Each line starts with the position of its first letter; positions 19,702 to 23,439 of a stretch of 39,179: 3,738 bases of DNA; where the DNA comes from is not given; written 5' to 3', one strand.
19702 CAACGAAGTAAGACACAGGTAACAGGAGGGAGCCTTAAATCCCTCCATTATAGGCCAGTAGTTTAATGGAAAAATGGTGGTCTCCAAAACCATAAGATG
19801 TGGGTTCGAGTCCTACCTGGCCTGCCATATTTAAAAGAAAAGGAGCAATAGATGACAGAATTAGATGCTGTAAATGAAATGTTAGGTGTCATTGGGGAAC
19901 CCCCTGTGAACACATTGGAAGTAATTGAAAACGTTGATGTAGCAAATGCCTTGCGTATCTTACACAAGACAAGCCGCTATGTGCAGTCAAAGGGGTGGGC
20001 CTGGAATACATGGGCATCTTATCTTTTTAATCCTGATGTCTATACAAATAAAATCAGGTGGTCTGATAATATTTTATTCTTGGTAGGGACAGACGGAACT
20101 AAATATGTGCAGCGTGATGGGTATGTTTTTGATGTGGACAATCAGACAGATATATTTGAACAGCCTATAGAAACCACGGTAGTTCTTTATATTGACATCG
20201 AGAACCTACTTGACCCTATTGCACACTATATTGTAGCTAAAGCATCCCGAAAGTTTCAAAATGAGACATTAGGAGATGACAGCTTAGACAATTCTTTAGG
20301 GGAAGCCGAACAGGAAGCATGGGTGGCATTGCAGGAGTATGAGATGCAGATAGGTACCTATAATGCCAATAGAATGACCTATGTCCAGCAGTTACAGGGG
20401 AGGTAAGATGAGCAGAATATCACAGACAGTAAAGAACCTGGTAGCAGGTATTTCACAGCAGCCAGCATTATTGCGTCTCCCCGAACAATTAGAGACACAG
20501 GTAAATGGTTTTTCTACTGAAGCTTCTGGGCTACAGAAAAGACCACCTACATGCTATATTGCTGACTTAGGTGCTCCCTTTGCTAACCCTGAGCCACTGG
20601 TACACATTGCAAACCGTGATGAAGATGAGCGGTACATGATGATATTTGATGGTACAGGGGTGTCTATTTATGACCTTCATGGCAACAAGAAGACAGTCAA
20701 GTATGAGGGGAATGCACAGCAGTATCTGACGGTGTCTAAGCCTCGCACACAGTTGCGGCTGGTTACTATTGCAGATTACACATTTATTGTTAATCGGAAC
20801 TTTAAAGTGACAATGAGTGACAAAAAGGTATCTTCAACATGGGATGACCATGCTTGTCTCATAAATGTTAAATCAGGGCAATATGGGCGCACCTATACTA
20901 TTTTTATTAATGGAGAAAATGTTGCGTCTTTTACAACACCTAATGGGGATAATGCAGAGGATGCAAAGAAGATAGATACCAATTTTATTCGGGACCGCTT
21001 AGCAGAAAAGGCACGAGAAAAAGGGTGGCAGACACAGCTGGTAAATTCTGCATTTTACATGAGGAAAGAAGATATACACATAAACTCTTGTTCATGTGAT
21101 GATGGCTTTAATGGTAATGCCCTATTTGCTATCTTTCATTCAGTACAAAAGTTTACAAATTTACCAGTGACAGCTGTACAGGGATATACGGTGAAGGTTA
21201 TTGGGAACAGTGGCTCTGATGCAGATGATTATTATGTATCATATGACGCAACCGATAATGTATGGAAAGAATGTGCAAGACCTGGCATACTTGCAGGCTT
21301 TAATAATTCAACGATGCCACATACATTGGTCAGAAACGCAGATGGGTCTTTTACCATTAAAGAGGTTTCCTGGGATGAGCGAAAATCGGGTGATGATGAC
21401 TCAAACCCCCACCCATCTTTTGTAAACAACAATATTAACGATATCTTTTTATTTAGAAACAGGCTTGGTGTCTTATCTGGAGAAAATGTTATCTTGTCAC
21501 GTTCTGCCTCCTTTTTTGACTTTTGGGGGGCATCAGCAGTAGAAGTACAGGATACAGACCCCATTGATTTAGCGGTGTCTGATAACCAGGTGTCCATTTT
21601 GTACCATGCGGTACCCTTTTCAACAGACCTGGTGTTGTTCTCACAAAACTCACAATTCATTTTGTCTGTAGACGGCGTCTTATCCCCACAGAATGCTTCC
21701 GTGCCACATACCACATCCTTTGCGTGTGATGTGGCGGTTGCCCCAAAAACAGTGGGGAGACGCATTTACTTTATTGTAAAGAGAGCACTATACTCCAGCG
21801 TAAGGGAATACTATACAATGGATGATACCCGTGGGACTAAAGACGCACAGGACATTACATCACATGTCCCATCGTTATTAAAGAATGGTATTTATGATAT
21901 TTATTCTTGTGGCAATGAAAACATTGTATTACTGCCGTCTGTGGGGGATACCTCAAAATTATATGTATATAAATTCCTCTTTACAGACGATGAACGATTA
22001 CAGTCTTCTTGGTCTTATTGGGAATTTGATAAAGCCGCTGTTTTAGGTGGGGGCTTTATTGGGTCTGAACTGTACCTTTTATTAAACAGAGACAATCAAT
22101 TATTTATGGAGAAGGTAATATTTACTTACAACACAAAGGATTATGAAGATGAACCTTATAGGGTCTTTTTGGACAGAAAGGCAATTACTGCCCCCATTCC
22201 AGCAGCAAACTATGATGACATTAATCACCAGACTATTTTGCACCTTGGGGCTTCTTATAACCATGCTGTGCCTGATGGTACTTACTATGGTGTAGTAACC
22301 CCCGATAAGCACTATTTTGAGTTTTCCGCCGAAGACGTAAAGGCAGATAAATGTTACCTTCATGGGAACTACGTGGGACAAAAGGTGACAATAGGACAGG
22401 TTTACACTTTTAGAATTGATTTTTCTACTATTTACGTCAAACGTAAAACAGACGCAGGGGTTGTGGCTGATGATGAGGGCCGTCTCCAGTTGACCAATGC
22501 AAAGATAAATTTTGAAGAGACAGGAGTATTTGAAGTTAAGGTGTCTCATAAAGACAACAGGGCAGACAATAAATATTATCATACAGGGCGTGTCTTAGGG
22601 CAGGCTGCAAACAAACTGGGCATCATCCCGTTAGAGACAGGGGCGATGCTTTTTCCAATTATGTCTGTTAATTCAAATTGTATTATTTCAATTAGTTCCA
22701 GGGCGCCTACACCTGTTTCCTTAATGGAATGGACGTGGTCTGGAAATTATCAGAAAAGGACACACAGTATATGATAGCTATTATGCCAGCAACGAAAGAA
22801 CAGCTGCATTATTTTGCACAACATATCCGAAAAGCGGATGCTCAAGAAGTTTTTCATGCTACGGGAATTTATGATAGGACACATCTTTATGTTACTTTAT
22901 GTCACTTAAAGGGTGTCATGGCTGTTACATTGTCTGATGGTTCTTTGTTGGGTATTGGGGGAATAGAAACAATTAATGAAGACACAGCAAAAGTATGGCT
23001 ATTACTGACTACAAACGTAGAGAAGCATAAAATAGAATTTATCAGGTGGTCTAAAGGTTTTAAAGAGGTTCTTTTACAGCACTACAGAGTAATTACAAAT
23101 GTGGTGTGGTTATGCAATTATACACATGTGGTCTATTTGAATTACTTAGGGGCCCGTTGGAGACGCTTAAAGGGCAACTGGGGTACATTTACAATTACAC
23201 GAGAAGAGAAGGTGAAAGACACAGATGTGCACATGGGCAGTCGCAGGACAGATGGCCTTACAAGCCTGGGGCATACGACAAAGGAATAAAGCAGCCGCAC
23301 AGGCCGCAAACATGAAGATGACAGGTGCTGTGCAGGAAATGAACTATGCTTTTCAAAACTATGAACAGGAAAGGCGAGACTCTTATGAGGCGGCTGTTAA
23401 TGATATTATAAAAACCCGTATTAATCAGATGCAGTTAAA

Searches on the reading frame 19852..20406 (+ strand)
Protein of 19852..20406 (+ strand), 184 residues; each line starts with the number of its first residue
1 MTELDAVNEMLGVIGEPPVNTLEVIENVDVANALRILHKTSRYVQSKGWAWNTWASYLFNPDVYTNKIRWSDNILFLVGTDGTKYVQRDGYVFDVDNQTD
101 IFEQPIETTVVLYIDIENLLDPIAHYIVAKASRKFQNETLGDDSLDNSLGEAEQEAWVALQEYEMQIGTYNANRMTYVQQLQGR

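Call 72: find_encoding_contigs(protein=window:19852-20406:+, flank=4000, max_places=10)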
Protein window:19852-20406:+ (184 aa): 24 contigs read that carry it; 10 places shown.
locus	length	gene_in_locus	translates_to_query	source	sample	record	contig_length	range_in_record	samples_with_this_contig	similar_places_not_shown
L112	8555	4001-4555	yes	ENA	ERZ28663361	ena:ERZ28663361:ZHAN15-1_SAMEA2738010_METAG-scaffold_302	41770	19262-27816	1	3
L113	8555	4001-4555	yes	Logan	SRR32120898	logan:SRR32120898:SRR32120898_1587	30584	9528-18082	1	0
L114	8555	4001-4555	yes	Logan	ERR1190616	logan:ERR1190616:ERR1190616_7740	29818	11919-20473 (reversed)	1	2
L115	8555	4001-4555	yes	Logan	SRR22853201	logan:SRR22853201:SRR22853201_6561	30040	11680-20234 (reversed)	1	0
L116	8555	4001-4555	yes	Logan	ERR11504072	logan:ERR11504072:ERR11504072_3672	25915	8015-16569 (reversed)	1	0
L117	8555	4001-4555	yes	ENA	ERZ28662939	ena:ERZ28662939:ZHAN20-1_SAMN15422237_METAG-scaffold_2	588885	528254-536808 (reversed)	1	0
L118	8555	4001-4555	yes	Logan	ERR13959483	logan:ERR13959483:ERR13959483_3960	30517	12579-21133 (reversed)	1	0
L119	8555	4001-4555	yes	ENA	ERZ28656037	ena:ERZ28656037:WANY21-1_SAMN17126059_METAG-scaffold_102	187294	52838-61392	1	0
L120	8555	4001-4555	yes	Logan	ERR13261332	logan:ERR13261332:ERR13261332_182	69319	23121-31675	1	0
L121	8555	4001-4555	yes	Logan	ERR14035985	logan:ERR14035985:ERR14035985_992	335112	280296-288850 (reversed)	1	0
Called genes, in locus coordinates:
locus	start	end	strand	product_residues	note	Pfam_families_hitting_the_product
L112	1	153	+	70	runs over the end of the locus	PF17570:T7-like_gp67 (weak)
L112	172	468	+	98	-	-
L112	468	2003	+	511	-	PF12236:Head-tail_con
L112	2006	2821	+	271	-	PF05396:Phage_T7_Capsid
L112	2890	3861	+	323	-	PF19821:Phage_capsid_2 (weak), PF21703:Gp10A-like, PF25209:Phage_capsid_4 (weak)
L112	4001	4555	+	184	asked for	PF17212:Tube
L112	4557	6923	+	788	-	PF25675:Phage_nozzle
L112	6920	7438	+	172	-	PF11090:Phage_T7_Gp13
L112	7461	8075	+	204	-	PF24072:T7_gp14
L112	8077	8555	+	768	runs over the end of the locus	-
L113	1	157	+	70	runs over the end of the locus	PF17570:T7-like_gp67 (weak)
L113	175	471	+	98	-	-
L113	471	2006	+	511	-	PF12236:Head-tail_con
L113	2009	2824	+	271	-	PF05396:Phage_T7_Capsid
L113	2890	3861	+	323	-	PF19821:Phage_capsid_2 (weak), PF21703:Gp10A-like, PF25209:Phage_capsid_4 (weak)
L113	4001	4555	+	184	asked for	PF17212:Tube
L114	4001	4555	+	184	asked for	PF17212:Tube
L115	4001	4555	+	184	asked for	PF17212:Tube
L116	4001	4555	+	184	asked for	PF17212:Tube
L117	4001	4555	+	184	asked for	PF17212:Tube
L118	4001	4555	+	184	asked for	PF17212:Tube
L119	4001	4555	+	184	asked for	PF17212:Tube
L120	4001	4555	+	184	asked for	PF17212:Tube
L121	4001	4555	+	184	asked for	PF17212:Tube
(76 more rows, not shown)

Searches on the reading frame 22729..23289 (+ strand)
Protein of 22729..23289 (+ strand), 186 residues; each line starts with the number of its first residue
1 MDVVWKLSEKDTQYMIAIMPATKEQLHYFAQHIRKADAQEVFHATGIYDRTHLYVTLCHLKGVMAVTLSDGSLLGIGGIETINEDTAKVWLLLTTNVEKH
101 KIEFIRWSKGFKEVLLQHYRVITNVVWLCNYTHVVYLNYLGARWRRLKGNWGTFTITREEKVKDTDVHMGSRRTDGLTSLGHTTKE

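Call 69: find_encoding_contigs(protein=window:22729-23289:+, flank=1500, max_places=10)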
Protein window:22729-23289:+ (186 aa): 2 contigs read that carry it; 2 places shown.
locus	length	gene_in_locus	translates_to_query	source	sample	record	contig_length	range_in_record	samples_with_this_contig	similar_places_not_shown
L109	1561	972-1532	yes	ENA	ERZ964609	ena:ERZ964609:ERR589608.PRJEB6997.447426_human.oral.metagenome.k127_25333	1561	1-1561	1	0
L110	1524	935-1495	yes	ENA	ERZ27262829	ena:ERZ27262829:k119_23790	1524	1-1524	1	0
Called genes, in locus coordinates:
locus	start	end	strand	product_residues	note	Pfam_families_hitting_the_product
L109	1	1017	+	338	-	?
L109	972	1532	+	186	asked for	PF11090:Phage_T7_Gp13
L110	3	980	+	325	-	?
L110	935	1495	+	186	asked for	PF11090:Phage_T7_Gp13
